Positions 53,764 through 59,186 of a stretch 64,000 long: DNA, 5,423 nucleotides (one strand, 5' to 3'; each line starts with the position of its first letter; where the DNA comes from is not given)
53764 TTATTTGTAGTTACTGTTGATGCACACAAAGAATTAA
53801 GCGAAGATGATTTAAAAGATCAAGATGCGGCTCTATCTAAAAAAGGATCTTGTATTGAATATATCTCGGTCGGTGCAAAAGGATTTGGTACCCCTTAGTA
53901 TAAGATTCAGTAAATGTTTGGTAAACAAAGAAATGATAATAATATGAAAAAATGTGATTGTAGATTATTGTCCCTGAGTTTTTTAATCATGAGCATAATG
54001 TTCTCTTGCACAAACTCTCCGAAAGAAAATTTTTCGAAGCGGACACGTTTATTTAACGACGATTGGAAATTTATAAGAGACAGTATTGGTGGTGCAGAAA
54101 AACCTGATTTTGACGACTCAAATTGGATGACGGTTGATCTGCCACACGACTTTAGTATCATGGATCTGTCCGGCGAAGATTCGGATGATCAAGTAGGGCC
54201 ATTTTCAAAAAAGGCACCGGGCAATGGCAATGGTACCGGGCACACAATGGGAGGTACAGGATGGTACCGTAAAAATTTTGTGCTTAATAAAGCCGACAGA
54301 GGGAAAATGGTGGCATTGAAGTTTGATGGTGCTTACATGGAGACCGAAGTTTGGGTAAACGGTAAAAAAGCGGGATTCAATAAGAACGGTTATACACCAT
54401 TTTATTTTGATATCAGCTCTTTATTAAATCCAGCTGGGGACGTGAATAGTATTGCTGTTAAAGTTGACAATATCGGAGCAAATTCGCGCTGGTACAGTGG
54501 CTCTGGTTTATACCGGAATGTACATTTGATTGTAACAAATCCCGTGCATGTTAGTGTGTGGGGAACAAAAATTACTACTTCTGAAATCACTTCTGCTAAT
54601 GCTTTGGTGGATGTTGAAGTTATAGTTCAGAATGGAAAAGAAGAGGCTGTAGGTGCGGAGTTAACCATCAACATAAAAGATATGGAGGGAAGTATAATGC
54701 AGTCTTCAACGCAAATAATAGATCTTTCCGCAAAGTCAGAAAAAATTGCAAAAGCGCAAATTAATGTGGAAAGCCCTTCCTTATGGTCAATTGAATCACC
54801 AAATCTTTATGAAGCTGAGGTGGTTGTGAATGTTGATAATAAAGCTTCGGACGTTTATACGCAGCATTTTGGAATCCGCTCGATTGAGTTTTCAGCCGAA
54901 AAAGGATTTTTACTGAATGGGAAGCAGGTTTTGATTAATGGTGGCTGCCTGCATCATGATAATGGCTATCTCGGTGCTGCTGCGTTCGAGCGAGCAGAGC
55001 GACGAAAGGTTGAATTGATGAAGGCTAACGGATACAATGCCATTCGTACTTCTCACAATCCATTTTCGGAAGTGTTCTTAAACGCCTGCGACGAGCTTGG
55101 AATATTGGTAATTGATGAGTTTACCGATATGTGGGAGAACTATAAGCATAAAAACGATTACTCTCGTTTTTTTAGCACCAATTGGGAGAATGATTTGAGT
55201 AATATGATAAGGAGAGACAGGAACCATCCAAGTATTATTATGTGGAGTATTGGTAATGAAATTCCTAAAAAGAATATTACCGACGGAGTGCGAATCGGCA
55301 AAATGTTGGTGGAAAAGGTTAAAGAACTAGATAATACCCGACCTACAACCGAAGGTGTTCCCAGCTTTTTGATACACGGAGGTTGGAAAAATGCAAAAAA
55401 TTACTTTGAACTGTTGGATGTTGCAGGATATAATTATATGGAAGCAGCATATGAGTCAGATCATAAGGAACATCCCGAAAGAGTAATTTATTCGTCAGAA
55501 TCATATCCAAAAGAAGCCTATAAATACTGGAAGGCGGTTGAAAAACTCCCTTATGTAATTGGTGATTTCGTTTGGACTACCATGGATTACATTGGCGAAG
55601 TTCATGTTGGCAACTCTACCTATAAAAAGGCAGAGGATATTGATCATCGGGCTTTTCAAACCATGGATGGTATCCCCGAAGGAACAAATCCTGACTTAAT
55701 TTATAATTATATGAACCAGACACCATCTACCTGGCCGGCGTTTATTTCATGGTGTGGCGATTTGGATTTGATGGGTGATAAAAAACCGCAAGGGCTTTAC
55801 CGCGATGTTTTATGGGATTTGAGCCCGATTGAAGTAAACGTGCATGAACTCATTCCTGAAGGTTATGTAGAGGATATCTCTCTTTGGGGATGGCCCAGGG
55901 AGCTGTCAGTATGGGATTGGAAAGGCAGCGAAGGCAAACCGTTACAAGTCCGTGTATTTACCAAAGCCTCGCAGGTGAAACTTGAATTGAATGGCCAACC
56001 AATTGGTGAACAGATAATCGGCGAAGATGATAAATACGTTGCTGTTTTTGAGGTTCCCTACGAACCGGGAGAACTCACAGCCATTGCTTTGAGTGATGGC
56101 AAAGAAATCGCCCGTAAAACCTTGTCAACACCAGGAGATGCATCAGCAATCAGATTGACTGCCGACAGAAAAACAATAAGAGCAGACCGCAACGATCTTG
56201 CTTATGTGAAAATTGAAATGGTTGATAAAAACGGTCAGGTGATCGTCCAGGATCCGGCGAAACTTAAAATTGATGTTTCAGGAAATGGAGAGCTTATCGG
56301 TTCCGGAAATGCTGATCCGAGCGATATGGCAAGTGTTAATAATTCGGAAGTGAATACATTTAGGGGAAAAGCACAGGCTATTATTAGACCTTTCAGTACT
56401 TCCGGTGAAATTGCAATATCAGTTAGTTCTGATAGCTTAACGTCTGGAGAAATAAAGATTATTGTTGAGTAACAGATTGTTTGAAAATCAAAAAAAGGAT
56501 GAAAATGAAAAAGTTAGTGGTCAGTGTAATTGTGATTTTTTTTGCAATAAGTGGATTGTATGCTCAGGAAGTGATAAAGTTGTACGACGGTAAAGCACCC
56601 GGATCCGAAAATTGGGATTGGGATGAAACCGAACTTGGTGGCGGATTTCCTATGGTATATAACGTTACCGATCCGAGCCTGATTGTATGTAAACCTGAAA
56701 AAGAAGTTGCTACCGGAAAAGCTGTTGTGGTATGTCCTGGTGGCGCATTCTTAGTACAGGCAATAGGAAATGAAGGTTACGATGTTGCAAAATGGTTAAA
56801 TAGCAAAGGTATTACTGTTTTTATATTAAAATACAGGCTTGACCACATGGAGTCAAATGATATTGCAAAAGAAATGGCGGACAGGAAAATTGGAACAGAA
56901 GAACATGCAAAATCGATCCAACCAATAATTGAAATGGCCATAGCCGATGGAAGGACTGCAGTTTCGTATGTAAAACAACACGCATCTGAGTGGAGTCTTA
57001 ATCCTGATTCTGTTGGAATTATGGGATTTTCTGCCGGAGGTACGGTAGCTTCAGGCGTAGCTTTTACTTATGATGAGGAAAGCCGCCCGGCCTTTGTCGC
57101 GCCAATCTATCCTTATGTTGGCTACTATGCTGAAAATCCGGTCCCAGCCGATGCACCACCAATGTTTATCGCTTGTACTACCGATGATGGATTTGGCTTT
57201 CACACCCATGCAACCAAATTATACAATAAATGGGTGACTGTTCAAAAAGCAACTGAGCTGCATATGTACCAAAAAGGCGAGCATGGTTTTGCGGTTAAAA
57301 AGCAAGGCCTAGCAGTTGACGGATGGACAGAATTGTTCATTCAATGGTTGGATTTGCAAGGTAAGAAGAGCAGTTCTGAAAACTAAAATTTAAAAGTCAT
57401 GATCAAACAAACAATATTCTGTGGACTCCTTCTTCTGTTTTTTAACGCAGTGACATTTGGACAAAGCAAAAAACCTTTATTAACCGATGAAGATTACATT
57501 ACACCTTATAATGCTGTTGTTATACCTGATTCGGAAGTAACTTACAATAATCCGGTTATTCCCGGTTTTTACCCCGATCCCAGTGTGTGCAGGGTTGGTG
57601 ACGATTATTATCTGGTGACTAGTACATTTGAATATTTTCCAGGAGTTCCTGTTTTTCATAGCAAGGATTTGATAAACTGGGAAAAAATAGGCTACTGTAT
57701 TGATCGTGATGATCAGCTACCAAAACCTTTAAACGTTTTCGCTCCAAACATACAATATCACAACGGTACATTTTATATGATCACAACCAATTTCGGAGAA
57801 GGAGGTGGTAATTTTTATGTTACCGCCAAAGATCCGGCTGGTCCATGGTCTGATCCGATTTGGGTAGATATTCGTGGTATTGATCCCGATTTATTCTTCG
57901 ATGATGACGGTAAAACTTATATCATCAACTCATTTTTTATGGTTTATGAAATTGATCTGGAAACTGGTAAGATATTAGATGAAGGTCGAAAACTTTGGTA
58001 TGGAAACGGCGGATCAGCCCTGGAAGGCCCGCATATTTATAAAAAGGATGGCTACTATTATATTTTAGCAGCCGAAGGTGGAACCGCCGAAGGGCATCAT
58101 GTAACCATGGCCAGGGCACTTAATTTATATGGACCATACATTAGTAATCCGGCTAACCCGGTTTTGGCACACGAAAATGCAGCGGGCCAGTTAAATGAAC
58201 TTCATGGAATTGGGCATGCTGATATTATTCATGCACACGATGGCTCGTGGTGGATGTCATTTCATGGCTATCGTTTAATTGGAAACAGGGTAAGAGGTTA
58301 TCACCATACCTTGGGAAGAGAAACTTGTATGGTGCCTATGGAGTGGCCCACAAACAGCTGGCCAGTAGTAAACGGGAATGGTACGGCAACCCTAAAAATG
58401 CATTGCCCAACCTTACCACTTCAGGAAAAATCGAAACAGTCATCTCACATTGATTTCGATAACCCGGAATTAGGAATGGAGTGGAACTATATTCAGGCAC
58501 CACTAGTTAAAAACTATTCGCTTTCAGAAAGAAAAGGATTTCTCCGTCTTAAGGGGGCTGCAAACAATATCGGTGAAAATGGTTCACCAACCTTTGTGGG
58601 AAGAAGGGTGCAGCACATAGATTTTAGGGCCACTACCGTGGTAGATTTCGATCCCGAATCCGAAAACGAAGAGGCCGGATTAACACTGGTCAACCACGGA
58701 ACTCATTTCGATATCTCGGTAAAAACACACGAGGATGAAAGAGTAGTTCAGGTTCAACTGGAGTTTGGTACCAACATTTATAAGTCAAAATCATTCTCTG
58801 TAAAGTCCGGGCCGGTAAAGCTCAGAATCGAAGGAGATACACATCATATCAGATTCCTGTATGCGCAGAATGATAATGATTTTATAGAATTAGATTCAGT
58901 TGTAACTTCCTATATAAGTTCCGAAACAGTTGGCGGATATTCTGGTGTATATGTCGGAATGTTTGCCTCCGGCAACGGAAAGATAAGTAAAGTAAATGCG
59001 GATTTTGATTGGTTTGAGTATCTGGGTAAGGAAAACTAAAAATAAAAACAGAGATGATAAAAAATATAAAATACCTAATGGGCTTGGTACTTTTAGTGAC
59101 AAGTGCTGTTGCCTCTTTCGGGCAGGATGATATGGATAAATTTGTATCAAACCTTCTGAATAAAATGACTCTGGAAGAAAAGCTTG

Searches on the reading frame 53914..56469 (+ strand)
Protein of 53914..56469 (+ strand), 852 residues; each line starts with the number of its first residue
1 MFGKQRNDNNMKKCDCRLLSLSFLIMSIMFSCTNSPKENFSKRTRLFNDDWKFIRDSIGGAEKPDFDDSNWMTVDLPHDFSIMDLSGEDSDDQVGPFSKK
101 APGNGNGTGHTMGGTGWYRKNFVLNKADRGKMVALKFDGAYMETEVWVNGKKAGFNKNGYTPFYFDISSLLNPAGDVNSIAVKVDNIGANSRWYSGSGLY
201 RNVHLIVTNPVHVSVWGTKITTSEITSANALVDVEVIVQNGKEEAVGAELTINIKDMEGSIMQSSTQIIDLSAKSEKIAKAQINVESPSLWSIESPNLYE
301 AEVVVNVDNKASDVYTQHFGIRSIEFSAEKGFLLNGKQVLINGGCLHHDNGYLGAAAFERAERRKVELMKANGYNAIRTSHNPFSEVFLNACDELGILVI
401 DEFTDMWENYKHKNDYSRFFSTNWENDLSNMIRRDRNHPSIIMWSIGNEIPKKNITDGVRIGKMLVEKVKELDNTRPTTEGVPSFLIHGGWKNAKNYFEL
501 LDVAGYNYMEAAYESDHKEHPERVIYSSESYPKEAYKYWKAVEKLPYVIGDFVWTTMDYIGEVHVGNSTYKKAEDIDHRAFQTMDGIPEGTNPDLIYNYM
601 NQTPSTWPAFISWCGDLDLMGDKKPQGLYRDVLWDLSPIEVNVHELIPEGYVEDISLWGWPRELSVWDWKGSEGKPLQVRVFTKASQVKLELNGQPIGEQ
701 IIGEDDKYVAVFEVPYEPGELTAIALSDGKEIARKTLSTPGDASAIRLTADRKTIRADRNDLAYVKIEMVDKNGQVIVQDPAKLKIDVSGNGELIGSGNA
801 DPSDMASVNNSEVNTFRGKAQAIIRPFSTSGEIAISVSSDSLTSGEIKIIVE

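Call 10: search_protein_families(library=pfam, proteins=[window:53914-56469:+], max_evalue=0.00001)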
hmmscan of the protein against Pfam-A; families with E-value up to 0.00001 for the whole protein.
window:53914-56469:+ (852 aa): 6 families
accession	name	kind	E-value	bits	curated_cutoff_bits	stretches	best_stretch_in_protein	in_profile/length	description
PF02836.23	Glyco_hydro_2_C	-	7.2e-30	104.6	21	1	330-564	6-222/302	Glycosyl hydrolases family 2, TIM barrel domain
PF18565.7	Glyco_hydro2_C5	-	6e-29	100.4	32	1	746-848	1-103/103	Glycoside hydrolase family 2 C-terminal domain 5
PF00703.27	Glyco_hydro_2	-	1.2e-19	71.5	23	1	215-322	3-109/109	Glycosyl hydrolases family 2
PF02837.24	Glyco_hydro_2_N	-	7.1e-19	68.8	28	1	48-210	5-169/169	Glycosyl hydrolases family 2, sugar binding domain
PF16355.11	DUF4982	-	5.7e-17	61.8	23.9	1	674-733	1-61/61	Domain of unknown function (DUF4982)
PF22666.2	Glyco_hydro_2_N2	-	7.8e-07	29.7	27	1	117-186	51-119/167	Glycosyl hydrolase 2 galactose-binding domain-like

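Call 65: search_solved_structures(query=window:53914-56469:+, max_evalue=1e-20)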
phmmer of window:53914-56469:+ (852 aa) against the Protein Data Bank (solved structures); distinct sequences matched with E-value up to 1e-20: 113 (the best 60 are shown).
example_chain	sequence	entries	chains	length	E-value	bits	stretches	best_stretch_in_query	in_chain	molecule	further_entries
7rsk_A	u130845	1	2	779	3.1e-187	627.6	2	39-570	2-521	Glycosyl hydrolase family 2, sugar binding domain protein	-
6b6l_A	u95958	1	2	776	3.8e-187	627.4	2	39-570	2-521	Glycosyl hydrolase family 2, sugar binding domain protein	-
7cwd_A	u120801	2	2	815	1.2e-133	450.3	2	46-531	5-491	beta-glalactosidase | beta-galactosidase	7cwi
5t9a_A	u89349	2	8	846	2.6e-127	429.4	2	46-451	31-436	Glycoside Hydrolase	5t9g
4ypj_A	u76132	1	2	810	1.4e-126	427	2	43-531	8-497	Beta galactosidase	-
8q2h_A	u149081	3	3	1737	9.6e-124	417.6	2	41-530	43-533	beta-galactosidase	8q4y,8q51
9bey_A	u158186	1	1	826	1.3e-120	407.3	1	46-850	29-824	GH2 beta-galactosidase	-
5t98_A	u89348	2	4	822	4.4e-119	402.2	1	47-531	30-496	Glycoside Hydrolase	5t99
3gm8_A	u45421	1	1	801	2.6e-106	360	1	46-523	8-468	Glycoside hydrolase family 2, candidate beta-glycosidase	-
5dmy_A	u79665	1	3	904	7.4e-104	351.8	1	38-530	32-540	Beta-galactosidase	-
6qub_A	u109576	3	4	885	1.4e-103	350.9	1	38-530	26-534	Beta-galactosidase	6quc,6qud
6qub_B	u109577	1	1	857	3.9e-103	349.4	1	41-530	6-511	Beta-galactosidase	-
7nit_A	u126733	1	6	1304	1.5e-102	347.5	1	38-530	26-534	Beta-galactosidase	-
4cu6_A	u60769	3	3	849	1.4e-101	344.3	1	42-849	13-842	BETA-GALACTOSIDASE | GLYCOSIDE HYDROLASE 2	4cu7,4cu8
4cuc_A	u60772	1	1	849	2.8e-101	343.3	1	42-849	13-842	BETA-GALACTOSIDASE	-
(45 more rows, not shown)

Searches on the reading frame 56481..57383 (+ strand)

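Call 10: search_protein_families(library=pfam, proteins=[window:56481-57383:+], max_evalue=0.00001)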
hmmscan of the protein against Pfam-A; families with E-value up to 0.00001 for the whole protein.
window:56481-57383:+ (301 aa): 3 families
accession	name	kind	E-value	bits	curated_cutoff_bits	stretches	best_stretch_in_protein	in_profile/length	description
PF20434.5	BD-FAE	-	4.3e-11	43.2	26.8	1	151-199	64-112/215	BD-FAE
PF07859.19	Abhydrolase_3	-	8e-11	42.5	25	1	152-213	47-110/210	alpha/beta hydrolase fold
PF01738.24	DLH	-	8.6e-08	32.5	21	1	100-276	31-194/217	Dienelactone hydrolase family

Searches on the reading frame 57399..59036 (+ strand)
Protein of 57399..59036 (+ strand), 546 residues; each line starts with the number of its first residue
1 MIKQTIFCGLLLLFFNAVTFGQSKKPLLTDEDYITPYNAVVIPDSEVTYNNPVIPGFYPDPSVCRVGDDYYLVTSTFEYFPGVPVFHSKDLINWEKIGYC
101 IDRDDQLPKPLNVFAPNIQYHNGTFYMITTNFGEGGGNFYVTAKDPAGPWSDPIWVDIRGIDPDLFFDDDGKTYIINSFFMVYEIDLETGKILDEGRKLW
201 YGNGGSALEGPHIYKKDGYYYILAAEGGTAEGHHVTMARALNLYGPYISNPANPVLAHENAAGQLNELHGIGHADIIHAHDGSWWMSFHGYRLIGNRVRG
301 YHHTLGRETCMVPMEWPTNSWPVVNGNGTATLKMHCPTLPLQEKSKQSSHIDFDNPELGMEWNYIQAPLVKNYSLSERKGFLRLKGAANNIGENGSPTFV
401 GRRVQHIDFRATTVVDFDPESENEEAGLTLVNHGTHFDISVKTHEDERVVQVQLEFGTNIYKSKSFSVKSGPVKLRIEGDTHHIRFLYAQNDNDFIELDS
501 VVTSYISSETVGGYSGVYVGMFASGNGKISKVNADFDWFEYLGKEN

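Call 10: search_protein_families(library=pfam, proteins=[window:57399-59036:+], max_evalue=0.00001)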
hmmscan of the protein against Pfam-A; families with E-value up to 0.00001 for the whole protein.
window:57399-59036:+ (546 aa): 2 families
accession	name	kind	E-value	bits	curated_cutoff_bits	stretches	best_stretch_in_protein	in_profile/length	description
PF04616.20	Glyco_hydro_43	-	2.4e-84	283.5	32.2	1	49-322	1-288/288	Glycosyl hydrolases family 43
PF17851.8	GH43_C2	-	8.8e-50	169.7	22.7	1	352-541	3-202/203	Beta xylosidase C-terminal Concanavalin A-like domain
